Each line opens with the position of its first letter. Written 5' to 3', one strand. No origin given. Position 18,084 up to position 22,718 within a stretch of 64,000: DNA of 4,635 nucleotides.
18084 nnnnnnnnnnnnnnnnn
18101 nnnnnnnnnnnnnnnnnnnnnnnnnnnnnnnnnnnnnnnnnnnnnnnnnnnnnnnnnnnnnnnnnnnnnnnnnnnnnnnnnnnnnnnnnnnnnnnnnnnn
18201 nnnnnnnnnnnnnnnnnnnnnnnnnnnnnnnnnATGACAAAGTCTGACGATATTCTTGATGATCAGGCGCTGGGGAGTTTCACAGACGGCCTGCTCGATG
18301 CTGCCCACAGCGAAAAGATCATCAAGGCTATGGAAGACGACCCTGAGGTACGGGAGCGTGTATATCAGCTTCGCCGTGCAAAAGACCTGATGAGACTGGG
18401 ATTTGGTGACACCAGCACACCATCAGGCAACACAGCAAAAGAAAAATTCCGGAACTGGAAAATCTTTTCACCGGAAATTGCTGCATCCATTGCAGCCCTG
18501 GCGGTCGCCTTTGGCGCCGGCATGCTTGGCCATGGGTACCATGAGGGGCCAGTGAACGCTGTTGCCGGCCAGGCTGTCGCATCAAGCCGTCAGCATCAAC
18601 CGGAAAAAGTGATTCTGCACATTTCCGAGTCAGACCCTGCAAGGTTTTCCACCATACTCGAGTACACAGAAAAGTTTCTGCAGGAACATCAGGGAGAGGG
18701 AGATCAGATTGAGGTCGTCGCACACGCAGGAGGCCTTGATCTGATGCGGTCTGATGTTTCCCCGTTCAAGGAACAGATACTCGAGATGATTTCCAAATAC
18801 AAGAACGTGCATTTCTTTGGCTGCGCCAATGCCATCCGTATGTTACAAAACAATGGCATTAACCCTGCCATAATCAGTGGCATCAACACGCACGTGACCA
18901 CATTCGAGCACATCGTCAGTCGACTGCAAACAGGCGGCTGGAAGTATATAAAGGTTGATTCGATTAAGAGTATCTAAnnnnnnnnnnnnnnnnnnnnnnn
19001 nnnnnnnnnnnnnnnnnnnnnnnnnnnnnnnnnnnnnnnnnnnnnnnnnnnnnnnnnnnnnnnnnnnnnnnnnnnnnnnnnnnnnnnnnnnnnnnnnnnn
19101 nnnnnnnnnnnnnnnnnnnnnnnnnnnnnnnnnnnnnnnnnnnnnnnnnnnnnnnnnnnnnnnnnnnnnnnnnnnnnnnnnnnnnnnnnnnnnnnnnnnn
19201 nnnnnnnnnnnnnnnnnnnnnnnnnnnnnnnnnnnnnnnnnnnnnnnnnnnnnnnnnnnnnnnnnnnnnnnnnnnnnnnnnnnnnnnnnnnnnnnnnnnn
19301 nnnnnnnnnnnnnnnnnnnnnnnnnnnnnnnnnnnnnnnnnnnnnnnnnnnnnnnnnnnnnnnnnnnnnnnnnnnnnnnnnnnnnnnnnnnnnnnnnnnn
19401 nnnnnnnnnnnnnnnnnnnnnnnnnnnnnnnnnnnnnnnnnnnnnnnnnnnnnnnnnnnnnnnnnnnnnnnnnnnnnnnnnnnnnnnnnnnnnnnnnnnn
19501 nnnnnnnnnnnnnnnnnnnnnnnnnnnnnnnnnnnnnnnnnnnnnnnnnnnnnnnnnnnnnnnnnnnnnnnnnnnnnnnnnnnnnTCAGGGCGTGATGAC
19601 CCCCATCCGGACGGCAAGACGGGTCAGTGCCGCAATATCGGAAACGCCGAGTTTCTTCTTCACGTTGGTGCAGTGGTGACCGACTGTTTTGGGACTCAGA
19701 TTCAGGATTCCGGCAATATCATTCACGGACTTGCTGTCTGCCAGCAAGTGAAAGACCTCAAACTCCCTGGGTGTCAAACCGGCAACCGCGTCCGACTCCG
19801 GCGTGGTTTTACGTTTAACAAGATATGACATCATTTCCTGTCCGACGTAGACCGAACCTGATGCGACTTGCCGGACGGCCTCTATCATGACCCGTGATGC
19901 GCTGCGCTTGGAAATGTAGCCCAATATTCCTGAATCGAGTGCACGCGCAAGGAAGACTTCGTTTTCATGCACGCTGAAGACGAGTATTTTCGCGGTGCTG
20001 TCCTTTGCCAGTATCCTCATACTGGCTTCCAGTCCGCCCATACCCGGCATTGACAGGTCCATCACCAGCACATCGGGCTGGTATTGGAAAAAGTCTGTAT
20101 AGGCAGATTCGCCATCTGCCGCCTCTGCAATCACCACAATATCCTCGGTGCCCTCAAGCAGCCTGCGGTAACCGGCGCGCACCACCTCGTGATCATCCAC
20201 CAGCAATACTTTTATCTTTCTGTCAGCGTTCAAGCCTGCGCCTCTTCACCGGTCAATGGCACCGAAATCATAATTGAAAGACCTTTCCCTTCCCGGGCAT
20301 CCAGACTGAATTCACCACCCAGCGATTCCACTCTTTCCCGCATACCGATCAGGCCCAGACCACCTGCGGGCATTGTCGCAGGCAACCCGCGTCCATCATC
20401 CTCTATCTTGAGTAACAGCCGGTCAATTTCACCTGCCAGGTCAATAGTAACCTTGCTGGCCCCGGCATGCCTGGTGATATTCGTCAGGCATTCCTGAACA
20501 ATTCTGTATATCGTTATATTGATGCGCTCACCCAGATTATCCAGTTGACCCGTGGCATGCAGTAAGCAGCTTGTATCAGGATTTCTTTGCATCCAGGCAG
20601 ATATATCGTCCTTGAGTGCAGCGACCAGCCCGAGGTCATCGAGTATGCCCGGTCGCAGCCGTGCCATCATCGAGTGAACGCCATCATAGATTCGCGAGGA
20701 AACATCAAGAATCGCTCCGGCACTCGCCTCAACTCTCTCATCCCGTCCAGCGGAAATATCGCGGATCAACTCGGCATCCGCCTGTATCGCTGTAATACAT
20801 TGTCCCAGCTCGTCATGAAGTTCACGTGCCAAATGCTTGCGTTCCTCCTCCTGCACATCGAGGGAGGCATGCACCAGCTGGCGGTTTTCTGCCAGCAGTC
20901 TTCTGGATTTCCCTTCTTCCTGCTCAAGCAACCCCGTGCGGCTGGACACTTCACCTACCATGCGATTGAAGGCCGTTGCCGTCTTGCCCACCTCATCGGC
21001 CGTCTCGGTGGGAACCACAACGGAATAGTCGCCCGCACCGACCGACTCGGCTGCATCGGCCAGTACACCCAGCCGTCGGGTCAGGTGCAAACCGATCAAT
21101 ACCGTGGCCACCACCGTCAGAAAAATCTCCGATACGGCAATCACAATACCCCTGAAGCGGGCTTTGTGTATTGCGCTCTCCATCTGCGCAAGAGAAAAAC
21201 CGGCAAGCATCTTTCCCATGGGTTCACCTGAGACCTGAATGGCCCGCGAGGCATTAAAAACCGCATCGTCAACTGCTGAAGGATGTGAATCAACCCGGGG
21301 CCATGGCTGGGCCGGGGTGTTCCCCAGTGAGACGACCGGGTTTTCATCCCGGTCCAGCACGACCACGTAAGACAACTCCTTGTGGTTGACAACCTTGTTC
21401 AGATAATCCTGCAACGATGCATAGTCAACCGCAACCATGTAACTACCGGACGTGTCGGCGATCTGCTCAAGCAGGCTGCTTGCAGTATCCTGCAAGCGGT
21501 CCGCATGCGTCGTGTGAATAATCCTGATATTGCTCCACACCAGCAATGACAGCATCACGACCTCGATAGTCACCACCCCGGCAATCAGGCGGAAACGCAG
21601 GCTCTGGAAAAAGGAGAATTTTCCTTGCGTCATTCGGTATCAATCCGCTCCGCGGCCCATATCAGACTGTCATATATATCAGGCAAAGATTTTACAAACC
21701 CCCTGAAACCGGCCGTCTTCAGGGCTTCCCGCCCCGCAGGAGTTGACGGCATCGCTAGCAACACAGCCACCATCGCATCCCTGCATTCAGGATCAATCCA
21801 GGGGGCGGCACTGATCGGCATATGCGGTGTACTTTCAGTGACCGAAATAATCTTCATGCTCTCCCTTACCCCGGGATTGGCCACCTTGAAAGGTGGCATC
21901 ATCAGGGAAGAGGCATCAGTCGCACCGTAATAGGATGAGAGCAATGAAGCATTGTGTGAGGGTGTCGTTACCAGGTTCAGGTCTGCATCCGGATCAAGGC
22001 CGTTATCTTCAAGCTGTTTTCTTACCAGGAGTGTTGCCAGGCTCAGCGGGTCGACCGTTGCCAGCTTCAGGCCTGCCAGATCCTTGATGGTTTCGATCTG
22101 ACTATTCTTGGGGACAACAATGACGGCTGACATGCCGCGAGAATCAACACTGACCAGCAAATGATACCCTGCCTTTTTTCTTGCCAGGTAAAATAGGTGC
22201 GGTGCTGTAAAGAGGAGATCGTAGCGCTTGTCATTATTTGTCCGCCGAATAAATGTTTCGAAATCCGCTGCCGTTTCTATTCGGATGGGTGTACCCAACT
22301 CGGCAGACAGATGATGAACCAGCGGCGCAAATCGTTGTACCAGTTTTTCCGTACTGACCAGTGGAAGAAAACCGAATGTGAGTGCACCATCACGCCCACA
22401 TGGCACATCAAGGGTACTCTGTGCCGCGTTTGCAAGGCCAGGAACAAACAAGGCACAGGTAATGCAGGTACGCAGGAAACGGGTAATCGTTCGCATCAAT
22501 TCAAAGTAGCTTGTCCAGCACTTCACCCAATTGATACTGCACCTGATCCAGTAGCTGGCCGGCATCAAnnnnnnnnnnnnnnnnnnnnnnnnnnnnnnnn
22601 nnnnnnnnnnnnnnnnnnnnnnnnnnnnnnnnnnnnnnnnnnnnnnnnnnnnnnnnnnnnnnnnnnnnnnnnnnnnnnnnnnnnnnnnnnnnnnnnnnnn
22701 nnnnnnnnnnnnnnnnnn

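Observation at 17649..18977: ECF sigma factor controlled by an anti-sigma factor whose periplasmic sensor is a DsrE/DsrF-like (sulfur-relay fold) domain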

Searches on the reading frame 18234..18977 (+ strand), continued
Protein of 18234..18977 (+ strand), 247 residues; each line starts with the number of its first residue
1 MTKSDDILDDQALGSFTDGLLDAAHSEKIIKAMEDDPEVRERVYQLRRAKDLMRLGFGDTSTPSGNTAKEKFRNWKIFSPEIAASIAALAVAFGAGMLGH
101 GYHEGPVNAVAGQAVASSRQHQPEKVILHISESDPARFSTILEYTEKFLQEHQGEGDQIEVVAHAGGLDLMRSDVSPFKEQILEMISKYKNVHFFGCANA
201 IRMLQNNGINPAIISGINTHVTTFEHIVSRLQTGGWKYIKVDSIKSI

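Call 29: find_related_loci(query=A1, collection=genome_contigs, flank=10000)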
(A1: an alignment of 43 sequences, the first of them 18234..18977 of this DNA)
Query A1 (247 aa) in genome_contigs; peptide patterns used: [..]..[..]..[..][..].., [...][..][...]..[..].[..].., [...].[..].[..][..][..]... (x = any residue, [..] = any of these).
185 stretches matched a pattern; 64 encode a relative of the query (tblastn E <= 1e-3); 64 distinct loci.
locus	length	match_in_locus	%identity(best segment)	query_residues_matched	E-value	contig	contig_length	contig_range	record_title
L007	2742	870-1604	59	1-244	6e-98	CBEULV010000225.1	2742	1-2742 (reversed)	MAG TPA_asm: uncultured Gammaproteobacteria bacterium isolate SRR13515399_binner23_Refined_8 genome assembly, contig: ER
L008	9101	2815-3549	57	1-244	6e-92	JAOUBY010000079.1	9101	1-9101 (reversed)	MAG: Gammaproteobacteria bacterium isolate 24_May_SF_Bin18 24_May_SF_Bin18_scaffold_783_c1, whole genome shotgun sequenc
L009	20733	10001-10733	62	1-244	1e-78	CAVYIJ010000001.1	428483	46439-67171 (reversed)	MAG: uncultured Halobacteria archaeon isolate MFD03551.bin.2.20 genome assembly, contig: contig_10060, whole genome shot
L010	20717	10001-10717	51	1-244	1e-73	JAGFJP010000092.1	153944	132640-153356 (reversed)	MAG: Thiogranum sp. isolate mag.26 k127_4640180, whole genome shotgun sequence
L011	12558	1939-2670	48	3-247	4e-69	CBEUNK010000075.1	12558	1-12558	MAG TPA_asm: uncultured Thiogranum sp. isolate SRR13309658_concoct_20 genome assembly, contig: ERZ26778863.275, whole ge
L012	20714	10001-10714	47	8-247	7e-68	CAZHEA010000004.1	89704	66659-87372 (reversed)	MAG TPA_asm: uncultured Thiotrichaceae bacterium isolate SRP128015_co1_15 genome assembly, contig: NODE_105_length_89704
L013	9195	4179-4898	46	8-247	7e-67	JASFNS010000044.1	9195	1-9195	MAG: Thiogranum sp. isolate D0819M02metaG_Bin_1_Cleaned_1 D0819M02metaG_FD_scaffold_2868_c1, whole genome shotgun sequen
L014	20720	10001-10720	46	8-247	3e-66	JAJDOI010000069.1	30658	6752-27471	MAG: Thiogranum sp. isolate MASpbin.12 k141_3050848, whole genome shotgun sequence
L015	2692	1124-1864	46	1-247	2e-66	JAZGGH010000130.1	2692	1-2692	MAG: Gammaproteobacteria bacterium isolate SCS4bin.9 SCS4bin.9_130, whole genome shotgun sequence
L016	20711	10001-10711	47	8-247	2e-64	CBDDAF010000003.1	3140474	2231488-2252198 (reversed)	MAG: Gammaproteobacteria bacterium isolate 2d973ff8-7951-42ef-854c-d078a0e890bc genome assembly, contig: contig_3, whole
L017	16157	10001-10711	46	9-244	5e-64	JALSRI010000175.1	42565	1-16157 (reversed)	MAG: Thiohalobacter sp. isolate 356-308_metabat1_scaf2bin.060 356-308_scaffold_467_c1, whole genome shotgun sequence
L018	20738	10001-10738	42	1-244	3e-61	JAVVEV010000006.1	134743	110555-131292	MAG: Thiogranum sp. isolate TamC13-30 NODE_6_length_134743_cov_5.512691, whole genome shotgun sequence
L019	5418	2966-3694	42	6-247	5e-61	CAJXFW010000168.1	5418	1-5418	MAG TPA_asm: uncultured Thiogranum sp. isolate SRR4028170_bin.1_MetaBAT_v2.12.1_MAG genome assembly, contig: NODE_4932_l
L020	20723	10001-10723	47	4-247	1e-60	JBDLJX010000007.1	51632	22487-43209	MAG: Pseudomonadota bacterium isolate MAG113 MAG113_7, whole genome shotgun sequence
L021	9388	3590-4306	45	6-247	2e-60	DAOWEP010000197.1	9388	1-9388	MAG TPA_asm: Gammaproteobacteria bacterium isolate CSMAG_1942 CSMAG_1942_k141_4806722_length_9388_cov_11.9780, whole gen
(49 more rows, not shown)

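Call 44: search_protein_families(library=pfam, alignment_id=A1, max_evalue=1)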
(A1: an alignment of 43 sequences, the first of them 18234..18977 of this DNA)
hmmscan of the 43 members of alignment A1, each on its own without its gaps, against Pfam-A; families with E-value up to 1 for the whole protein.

A. member 1, window:18234-18977:+ (247 aa): 2 families
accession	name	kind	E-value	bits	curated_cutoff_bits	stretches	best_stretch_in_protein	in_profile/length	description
PF01973.23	MptE-like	-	0.067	13.4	34.6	1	183-228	41-87/171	6-hydroxymethylpterin diphosphokinase MptE-like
PF21148.3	NSUN5_fdxn-like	-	0.071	14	24.5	1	217-241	7-31/78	NOL1/NOP2/Sun domain family member 5, ferredoxin-like domain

B. families by the number of members that match (of 43 scanned): 44 families (the first 25 are shown)
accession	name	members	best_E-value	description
PF01973.23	MptE-like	23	0.0033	6-hydroxymethylpterin diphosphokinase MptE-like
PF13490.11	zf-HC2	9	0.018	Putative zinc-finger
PF22675.2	KH-I_KHDC4-BBP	7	0.0026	KHDC4/BBP-like, KH-domain type I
PF15643.12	Tox-PL-2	6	0.0063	Papain fold toxin 2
PF24096.1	DUF7379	5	0.016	Domain of unknown function (DUF7379)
PF02635.20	DsrE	5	0.04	DsrE/DsrF-like family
PF14155.11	DUF4307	4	0.042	Domain of unknown function (DUF4307)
PF20555.3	DUF6767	3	0.069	Domain of unknown function (DUF6767)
PF21838.2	DUF6897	3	0.069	Domain of unknown function (DUF6897)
PF08681.18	TacA1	2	0.026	Antitoxin TacA 1-like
PF03808.19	Glyco_tran_WecG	2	0.04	Glycosyl transferase WecG/TagA/CpsF family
PF18514.6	MDY2_C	2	0.044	Ubiquitin-like protein MDY2, C-terminal domain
PF14737.11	DUF4470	2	0.057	Domain of unknown function (DUF4470)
PF21148.3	NSUN5_fdxn-like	2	0.071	NOL1/NOP2/Sun domain family member 5, ferredoxin-like domain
PF04909.20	Amidohydro_2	2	0.08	Amidohydrolase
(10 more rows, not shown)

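Call 48: search_protein_representatives(alignment_id=A1)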
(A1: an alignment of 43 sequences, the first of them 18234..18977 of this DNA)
Query: 43 sequences, 246 profile positions. Proteins with E-value up to 0.001 (for the whole library): 1571; up to 1e-10: 725; up to 1e-30: 369. The best 150 are listed.
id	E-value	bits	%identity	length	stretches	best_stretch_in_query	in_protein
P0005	2.3e-118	410.7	-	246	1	1-246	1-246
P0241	1.2e-98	346.1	-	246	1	1-245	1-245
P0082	2.0e-98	345.4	-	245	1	1-245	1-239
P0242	1.2e-96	339.6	-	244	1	1-246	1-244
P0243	1.2e-92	326.5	-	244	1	1-246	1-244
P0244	5.3e-92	324.4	-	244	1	1-245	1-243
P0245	5.1e-84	298.2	-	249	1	3-245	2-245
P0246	4.5e-82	291.9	-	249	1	1-245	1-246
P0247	4.6e-81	288.6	-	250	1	1-243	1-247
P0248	3.6e-80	285.6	-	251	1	1-241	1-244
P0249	5.2e-80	285.1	-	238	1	1-245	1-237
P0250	1.7e-78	280.2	-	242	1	1-245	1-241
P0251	2.7e-78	279.5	-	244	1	3-243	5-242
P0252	1.2e-77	277.3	-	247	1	1-244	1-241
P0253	3.0e-77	276.1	-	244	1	1-245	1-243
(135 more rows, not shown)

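Call 70: search_protein_families(library=ncbifam, alignment_id=A1, max_evalue=1)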
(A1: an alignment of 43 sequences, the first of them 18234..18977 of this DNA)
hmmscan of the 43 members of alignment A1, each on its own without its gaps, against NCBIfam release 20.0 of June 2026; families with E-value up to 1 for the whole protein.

A. member 1, window:18234-18977:+ (247 aa): 1 family
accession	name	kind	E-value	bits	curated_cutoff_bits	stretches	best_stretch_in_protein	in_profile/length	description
TIGR03351.1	PhnX-like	hypoth_equivalog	0.061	13.3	218.9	1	175-242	70-133/220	phosphonatase-like hydrolase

B. families by the number of members that match (of 43 scanned): 30 families (the first 25 are shown)
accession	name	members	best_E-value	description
NF052375.1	antisigma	25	0.002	anti-sigma factor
NF010501.0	PRK13920.1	13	0.00014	putative anti-sigmaE protein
NF049946.1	TonB_dep_CU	5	0.083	TonB-dependent receptor, CU motif-type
TIGR02717.1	AcCoA-syn-alpha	4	0.017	acetate--CoA ligase alpha subunit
TIGR03351.1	PhnX-like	4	0.031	phosphonatase-like hydrolase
NF047528.1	LIMLP_03685_anti-sigma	3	0.0011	LIMLP_03685 family anti-sigma factor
TIGR01662.1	HAD-SF-IIIA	3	0.13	HAD-IIIA family hydrolase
NF009166.1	PRK12513.1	2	0.032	RNA polymerase sigma factor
NF002294.1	PRK01221.1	2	0.032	deoxyhypusine synthase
NF012010.0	PRK15466.1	1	0.015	ethanolamine utilization microcompartment protein EutK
NF045642.2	HdxyAspAldBhcC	1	0.016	3-hydroxy-D-aspartate aldolase BhcC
NF010715.0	PRK14117.1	1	0.022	phosphoglycerate mutase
NF008772.0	PRK11809.1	1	0.026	trifunctional transcriptional regulator/proline dehydrogenase/L-glutamate gamma-semialdehyde dehydrogenase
NF006194.0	PRK08324.2-2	1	0.028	bifunctional aldolase/short-chain dehydrogenase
NF008173.0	PRK10920.1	1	0.056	uroporphyrinogen-III C-methyltransferase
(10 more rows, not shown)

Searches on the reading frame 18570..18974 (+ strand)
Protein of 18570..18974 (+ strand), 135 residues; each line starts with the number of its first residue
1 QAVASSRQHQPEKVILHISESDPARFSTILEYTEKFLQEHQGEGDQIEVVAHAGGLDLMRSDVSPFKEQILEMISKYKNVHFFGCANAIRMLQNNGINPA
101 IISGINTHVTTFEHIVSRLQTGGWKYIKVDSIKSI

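Call 6: search_protein_families(library=pfam, proteins=[window:18570-18974:+], max_evalue=10)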
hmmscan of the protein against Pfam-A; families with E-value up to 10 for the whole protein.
seq(135 aa): 3 families
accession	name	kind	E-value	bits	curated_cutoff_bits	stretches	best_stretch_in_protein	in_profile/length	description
PF21148.3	NSUN5_fdxn-like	-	0.026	15.4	24.5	1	105-129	7-31/78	NOL1/NOP2/Sun domain family member 5, ferredoxin-like domain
PF01973.23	MptE-like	-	0.026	14.7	34.6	1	71-116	41-87/171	6-hydroxymethylpterin diphosphokinase MptE-like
PF11571.13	Med27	-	0.25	12.2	25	1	69-106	38-75/86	Mediator complex subunit 27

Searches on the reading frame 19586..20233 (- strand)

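Call 3: search_protein_families(library=pfam, proteins=[window:19586-20233:-], max_evalue=0.01)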
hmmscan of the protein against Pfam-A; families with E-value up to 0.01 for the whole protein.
window:19586-20233:- (215 aa): 6 families
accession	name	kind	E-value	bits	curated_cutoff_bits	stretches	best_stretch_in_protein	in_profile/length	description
PF00072.30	Response_reg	-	1.4e-25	90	30.2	1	9-121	1-111/111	Response regulator receiver domain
PF00196.25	GerE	-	2.2e-15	56.5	23.5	1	153-207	3-57/57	Bacterial regulatory proteins, luxR family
PF08281.18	Sigma70_r4_2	-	5e-05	23.3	25.7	1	148-195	6-54/54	Sigma-70, region 4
PF13542.12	HTH_Tnp_ISL3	-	0.00098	19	27.4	1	159-184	19-43/51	Helix-turn-helix domain of transposase family ISL3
PF01022.26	HTH_5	-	0.0042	17.4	22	0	165-187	13-35/47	Bacterial regulatory protein, arsR family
PF13936.12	HTH_38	-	0.0087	16.2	27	0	161-188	14-41/44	Helix-turn-helix domain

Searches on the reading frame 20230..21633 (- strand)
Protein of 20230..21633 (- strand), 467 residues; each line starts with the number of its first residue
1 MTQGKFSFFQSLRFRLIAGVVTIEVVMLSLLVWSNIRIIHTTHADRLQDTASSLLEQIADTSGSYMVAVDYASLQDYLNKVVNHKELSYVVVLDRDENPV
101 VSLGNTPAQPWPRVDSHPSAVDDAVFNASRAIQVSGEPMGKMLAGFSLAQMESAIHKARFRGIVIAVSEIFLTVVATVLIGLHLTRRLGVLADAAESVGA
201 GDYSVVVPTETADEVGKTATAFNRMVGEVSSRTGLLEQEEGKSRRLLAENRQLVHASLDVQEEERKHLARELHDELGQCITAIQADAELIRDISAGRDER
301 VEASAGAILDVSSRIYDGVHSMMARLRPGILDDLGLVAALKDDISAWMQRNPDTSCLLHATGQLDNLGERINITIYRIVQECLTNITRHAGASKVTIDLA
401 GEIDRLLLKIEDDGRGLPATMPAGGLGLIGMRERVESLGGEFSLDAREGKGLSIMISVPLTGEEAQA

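Call 3: search_protein_families(library=pfam, proteins=[window:20230-21633:-], max_evalue=0.01)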
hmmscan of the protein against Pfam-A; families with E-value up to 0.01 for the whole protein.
window:20230-21633:- (467 aa): 4 families
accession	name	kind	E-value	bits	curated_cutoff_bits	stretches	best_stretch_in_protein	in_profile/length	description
PF02518.31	HATPase_c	-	4.9e-12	46.7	26.4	1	374-461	5-110/111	Histidine kinase-, DNA gyrase B-, and HSP90-like ATPase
PF07730.19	HisKA_3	-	1.4e-11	45.2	24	1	264-329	1-66/68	Histidine kinase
PF00672.30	HAMP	-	5.5e-11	43.1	25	1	180-228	2-50/53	HAMP domain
PF17203.10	sCache_3_2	-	0.00082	19.9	28.4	1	47-98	10-64/140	Single cache domain 3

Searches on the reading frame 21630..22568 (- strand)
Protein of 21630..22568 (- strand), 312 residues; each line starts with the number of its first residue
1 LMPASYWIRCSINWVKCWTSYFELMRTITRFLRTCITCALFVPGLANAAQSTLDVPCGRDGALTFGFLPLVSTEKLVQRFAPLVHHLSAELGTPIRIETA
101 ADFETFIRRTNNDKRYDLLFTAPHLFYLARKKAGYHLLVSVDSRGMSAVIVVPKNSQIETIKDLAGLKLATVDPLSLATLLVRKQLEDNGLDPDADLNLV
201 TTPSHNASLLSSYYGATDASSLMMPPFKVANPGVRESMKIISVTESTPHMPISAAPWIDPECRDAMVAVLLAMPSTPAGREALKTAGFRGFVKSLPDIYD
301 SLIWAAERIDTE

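Call 3: search_protein_families(library=pfam, proteins=[window:21630-22568:-], max_evalue=0.01)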
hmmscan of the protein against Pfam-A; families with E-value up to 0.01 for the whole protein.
window:21630-22568:- (312 aa): 5 families
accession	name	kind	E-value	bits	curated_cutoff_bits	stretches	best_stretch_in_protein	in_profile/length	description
PF12974.12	Phosphonate-bd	-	6e-43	147.4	27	1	65-297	1-240/242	ABC transporter, phosphonate, periplasmic substrate-binding protein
PF13379.11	NMT1_2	-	0.00013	22.3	24.7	1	131-206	77-163/252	NMT1-like family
PF09084.16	NMT1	-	0.0014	19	20.5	1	149-204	76-129/216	NMT1/THI5 like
PF13531.11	SBP_bac_11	-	0.0015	18.8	25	1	108-289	40-227/227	Bacterial extracellular solute-binding protein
PF09830.14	ATP_transf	-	0.0027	18.5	23.5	1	74-164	19-83/95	ATP adenylyltransferase C-terminal domain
